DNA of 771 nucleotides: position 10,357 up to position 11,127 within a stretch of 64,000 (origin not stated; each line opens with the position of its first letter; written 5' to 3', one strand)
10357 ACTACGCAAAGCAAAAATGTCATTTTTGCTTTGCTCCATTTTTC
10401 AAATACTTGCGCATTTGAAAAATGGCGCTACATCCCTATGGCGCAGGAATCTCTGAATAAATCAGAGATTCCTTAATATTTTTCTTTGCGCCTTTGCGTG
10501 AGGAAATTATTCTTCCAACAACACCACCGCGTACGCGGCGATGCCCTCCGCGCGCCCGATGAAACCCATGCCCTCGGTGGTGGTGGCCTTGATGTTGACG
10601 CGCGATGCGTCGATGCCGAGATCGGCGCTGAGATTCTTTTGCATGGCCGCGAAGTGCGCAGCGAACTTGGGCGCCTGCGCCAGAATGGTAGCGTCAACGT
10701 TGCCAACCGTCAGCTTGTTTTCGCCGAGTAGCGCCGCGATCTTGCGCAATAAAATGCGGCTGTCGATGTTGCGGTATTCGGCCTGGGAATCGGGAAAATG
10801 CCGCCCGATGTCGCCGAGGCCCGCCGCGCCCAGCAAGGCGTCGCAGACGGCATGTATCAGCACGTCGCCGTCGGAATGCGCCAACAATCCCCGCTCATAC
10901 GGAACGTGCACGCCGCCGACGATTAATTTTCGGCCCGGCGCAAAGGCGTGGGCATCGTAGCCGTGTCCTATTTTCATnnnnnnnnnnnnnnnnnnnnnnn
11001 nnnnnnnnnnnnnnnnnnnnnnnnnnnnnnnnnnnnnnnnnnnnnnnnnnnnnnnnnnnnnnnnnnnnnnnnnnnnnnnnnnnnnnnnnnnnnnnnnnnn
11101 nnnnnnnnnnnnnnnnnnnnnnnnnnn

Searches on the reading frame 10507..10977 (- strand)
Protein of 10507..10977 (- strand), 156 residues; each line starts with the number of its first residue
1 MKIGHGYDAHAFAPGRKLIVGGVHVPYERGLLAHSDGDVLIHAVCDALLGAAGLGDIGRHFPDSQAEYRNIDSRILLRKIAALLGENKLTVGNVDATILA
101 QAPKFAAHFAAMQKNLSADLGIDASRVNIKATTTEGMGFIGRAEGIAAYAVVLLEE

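Call 8: search_protein_families(library=pfam, proteins=[window:10507-10977:-])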
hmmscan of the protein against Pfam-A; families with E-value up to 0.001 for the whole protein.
window:10507-10977:- (156 aa): 1 family
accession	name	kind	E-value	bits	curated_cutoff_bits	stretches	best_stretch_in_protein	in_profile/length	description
PF02542.21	YgbB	-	1.1e-67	227.7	26.7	1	1-154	1-154/155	YgbB family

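Call 19: find_encoding_contigs(protein=window:10507-10977:-, flank=3000, max_places=4)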
Protein window:10507-10977:- (156 aa): 8 contigs read that carry it; 4 places shown.
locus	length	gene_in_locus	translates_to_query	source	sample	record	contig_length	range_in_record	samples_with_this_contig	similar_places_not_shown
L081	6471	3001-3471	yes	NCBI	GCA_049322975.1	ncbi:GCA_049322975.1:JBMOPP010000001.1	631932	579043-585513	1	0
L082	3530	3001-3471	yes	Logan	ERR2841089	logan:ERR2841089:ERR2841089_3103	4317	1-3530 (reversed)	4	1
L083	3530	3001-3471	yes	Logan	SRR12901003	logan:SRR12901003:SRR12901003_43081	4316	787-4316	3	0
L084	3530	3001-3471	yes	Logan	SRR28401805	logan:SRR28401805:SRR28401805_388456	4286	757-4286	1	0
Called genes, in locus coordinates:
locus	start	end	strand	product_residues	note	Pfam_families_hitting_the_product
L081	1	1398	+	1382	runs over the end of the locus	PF00668:Condensation, PF00501:AMP-binding, PF13193:AMP-binding_C, PF00550:PP-binding, PF00975:Thioesterase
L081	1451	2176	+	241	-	PF22624:AASDHPPT_N, PF01648:ACPS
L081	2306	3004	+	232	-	PF01128:IspD, PF12804:NTP_transf_3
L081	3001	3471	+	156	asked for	PF02542:YgbB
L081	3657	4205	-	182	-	PF01713:Smr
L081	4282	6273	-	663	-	PF00672:HAMP, PF00990:GGDEF, PF00563:EAL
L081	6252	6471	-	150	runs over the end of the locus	-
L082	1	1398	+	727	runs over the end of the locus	?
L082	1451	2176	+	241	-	PF22624:AASDHPPT_N, PF01648:ACPS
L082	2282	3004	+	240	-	PF01128:IspD, PF12804:NTP_transf_3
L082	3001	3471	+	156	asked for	PF02542:YgbB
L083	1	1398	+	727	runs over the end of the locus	?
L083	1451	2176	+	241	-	PF22624:AASDHPPT_N, PF01648:ACPS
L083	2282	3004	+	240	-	PF01128:IspD, PF12804:NTP_transf_3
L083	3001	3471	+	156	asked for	PF02542:YgbB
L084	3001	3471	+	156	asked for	PF02542:YgbB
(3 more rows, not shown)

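Call 23: list_cluster_members(proteins=[window:10507-10977:-, window:34349-35644:-])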
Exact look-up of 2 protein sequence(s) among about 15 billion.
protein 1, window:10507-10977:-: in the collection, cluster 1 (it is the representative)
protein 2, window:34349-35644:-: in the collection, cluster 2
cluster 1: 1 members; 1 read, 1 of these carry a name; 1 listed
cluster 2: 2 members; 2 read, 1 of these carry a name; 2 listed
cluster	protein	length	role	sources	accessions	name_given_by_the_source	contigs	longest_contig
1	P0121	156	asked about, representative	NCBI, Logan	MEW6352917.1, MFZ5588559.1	MAG: 2-C-methyl-D-erythritol 2,4-cyclodiphosphate synthase [Pseudomonadota bacterium]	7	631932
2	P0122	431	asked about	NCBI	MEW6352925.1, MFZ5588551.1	MAG: phosphopyruvate hydratase [Pseudomonadota bacterium]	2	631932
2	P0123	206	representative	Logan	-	-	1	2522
